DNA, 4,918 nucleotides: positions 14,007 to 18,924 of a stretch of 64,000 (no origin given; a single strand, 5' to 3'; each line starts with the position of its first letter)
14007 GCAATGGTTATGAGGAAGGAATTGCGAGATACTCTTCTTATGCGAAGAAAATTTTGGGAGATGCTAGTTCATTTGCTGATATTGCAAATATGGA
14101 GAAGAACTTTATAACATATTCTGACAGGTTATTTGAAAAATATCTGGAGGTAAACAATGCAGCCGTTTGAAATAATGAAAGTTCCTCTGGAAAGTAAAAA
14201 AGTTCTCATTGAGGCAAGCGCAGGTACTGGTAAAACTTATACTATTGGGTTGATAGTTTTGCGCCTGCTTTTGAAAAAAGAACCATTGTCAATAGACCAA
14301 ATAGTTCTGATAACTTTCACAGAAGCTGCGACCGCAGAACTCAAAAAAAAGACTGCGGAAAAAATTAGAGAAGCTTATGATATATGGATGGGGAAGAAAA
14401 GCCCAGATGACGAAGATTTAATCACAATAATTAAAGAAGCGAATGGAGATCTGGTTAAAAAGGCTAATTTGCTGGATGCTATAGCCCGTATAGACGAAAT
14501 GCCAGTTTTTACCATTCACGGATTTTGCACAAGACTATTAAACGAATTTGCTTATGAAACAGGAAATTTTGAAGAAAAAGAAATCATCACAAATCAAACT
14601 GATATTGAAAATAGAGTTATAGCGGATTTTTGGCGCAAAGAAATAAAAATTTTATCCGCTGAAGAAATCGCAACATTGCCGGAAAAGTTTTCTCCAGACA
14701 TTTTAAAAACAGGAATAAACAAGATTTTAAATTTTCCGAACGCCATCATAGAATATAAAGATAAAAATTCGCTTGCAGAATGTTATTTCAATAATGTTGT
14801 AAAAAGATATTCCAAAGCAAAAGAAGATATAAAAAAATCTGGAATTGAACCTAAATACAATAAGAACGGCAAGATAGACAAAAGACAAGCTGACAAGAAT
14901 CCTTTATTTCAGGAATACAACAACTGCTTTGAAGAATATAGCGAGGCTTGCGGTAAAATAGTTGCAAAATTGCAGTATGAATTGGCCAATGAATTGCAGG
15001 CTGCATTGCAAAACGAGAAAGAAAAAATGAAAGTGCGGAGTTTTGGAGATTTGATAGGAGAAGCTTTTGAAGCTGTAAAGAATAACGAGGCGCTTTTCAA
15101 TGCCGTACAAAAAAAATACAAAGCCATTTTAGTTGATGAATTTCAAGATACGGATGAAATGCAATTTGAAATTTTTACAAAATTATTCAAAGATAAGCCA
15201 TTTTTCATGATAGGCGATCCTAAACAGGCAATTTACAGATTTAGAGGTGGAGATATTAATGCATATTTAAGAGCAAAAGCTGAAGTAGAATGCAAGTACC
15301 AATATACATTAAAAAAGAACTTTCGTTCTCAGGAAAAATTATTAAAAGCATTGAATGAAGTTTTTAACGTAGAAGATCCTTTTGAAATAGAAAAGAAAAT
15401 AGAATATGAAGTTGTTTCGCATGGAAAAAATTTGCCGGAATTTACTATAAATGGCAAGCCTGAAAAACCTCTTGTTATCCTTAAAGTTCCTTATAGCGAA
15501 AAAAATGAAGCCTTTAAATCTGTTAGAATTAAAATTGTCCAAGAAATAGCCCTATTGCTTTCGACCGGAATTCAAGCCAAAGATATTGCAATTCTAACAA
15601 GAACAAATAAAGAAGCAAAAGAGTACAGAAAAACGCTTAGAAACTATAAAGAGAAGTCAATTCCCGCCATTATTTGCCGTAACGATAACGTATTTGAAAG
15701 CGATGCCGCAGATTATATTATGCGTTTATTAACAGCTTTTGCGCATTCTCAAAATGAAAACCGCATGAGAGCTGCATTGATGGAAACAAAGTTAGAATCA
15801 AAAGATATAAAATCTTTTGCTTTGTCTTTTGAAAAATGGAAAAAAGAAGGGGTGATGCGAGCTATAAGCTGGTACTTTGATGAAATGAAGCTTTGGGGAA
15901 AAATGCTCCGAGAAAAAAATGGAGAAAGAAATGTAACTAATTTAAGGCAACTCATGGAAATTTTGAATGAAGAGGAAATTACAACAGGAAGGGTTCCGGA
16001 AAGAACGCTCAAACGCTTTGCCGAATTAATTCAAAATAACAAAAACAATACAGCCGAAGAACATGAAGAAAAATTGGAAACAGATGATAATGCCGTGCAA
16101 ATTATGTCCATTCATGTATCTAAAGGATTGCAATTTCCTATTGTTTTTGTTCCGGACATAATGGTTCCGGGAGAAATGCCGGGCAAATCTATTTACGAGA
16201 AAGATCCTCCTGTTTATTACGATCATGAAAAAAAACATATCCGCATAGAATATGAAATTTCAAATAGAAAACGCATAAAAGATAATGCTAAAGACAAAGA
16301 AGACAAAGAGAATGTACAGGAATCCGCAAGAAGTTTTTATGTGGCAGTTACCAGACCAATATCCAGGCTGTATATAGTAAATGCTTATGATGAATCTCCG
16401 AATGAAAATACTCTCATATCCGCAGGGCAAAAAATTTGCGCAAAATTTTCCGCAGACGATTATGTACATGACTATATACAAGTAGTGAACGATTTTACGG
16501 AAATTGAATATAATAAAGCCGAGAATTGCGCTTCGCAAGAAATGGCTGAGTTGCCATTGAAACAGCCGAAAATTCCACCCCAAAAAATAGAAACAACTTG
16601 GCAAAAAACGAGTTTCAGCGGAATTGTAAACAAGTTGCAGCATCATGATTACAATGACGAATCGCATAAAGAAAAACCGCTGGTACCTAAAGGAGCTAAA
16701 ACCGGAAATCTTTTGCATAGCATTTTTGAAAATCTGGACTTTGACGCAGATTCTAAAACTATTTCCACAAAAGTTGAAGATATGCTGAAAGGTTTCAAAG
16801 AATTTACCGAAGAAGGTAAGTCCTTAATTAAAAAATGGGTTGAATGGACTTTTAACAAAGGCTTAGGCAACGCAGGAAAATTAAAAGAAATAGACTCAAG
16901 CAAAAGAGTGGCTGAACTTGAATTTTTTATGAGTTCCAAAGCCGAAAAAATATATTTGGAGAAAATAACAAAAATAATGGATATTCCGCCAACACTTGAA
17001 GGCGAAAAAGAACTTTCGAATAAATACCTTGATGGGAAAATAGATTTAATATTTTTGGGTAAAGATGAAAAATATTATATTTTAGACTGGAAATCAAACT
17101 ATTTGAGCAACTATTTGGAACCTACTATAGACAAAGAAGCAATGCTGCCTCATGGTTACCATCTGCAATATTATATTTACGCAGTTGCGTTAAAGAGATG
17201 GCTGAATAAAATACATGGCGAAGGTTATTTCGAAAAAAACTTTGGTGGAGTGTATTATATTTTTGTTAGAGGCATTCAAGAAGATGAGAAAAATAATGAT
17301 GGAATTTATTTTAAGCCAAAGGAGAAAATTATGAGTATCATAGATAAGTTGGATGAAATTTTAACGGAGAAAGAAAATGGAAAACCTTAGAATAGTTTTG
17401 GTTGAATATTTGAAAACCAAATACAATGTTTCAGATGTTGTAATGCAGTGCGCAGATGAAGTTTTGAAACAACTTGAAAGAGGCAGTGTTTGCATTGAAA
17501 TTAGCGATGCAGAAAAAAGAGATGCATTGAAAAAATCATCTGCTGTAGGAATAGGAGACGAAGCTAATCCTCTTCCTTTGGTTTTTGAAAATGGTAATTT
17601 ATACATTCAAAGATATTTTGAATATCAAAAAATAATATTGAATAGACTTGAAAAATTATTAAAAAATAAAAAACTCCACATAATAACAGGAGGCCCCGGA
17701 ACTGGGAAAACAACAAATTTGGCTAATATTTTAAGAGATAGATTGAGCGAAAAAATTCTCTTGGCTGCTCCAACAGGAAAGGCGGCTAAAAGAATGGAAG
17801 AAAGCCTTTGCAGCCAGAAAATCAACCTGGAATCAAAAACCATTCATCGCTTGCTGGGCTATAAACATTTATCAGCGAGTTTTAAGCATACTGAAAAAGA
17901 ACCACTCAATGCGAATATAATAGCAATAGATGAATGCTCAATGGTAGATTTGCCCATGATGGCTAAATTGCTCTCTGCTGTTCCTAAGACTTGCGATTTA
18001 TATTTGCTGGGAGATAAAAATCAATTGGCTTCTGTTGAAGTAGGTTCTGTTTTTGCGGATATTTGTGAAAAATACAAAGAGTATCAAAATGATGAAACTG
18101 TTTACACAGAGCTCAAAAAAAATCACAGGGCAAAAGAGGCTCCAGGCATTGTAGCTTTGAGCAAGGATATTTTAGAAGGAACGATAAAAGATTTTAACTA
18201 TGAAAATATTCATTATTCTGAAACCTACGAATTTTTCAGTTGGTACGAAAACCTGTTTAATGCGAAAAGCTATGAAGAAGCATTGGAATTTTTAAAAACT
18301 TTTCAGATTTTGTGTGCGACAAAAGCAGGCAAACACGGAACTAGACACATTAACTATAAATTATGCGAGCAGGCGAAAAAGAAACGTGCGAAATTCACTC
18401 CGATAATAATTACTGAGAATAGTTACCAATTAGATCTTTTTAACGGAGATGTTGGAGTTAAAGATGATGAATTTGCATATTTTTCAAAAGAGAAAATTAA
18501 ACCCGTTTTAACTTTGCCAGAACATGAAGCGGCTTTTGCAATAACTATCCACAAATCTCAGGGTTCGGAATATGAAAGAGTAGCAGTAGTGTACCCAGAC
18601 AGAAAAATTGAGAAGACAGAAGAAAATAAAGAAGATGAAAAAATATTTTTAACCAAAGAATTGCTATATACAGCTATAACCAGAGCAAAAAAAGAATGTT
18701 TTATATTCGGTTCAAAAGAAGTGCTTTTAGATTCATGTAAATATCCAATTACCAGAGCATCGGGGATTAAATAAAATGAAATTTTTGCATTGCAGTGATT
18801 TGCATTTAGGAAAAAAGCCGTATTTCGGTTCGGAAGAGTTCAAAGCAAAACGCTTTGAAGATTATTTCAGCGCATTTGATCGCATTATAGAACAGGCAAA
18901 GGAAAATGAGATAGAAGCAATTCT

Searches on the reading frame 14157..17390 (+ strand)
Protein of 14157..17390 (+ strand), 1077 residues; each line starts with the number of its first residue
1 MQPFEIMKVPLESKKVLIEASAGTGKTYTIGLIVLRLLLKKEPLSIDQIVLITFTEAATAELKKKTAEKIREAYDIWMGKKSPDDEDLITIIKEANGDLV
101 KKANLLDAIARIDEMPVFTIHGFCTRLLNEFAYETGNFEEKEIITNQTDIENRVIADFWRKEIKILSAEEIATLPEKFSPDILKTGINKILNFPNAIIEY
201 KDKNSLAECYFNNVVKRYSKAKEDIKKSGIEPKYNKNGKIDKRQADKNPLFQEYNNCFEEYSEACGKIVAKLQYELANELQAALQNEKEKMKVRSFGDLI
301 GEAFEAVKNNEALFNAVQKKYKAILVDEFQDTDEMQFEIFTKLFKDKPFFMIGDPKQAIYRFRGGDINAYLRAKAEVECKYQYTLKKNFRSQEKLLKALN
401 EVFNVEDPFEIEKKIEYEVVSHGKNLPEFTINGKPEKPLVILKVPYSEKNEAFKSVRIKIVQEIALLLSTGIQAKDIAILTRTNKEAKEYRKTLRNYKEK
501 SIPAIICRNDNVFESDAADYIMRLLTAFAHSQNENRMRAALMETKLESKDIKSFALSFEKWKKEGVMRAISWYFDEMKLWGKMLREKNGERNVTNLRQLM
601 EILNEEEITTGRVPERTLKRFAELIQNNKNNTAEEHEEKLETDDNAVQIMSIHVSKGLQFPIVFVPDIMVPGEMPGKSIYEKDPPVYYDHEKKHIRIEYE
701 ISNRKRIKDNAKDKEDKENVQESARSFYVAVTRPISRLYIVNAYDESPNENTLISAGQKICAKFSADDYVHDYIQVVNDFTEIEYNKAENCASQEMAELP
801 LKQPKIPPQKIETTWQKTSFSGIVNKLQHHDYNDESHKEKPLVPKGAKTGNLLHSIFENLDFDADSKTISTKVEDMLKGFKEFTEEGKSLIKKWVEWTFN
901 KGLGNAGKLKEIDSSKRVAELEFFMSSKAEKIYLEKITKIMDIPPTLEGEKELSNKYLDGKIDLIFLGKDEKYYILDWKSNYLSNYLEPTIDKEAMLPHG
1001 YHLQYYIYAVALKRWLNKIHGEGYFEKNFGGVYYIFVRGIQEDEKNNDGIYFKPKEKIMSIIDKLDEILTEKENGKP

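Call 82: search_protein_families(library=pfam, proteins=[window:14157-17390:+], max_evalue=0.0001)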
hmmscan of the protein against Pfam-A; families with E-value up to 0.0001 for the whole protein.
window:14157-17390:+ (1077 aa): 4 families
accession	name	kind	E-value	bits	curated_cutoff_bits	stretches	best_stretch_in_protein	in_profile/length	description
PF00580.27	UvrD-helicase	-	1.5e-54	186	23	1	12-376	12-269/271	UvrD/REP helicase N-terminal domain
PF13361.12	UvrD_C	-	1.6e-28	100.6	25.6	2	583-741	226-346/350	UvrD-like helicase C-terminal domain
PF13245.12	AAA_19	-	1.7e-16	61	25.1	1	8-363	6-134/134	AAA domain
PF13538.12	UvrD_C_2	-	6.5e-06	26.4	27.4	0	649-670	4-25/52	UvrD-like helicase C-terminal domain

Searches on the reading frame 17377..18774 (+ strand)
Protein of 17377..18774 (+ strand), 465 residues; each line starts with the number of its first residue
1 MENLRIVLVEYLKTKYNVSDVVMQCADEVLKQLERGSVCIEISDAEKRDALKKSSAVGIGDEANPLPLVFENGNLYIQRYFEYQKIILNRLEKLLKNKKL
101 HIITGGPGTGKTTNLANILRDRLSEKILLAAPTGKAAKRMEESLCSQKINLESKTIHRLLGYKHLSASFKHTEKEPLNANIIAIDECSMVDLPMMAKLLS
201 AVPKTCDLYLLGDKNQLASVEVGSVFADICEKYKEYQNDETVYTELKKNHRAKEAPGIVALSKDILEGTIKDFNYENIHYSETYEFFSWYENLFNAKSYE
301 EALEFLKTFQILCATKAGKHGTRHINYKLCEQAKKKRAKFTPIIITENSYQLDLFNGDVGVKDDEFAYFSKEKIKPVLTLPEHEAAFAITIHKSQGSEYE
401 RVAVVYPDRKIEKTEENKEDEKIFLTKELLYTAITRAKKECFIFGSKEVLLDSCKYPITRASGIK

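Call 82: search_protein_families(library=pfam, proteins=[window:17377-18774:+], max_evalue=0.0001)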
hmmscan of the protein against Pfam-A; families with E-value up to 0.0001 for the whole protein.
window:17377-18774:+ (465 aa): 8 families
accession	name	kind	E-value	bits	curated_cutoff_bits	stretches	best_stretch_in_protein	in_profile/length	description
PF13245.12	AAA_19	-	1e-34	120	25.1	1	97-220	10-132/134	AAA domain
PF13604.12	AAA_30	-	3.8e-28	99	27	1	92-271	11-174/191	AAA domain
PF01443.25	Viral_helicase1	-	1.8e-12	48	21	1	380-444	175-227/228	Viral superfamily 1 RNA helicase core domain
PF13538.12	UvrD_C_2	-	1e-11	44.9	27.4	1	386-443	2-51/52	UvrD-like helicase C-terminal domain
PF05127.21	NAT10_TcmA_helicase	-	8.6e-07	29.4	22.7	1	102-204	1-115/176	RNA cytidine acetyltransferase NAT10/TcmA, helicase domain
PF00580.27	UvrD-helicase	-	2e-06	28.2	23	1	98-274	13-160/271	UvrD/REP helicase N-terminal domain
PF13361.12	UvrD_C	-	8e-06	25.9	25.6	1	387-444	288-346/350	UvrD-like helicase C-terminal domain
PF13086.12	AAA_11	-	1.2e-05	25.7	27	1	90-232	9-119/257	AAA domain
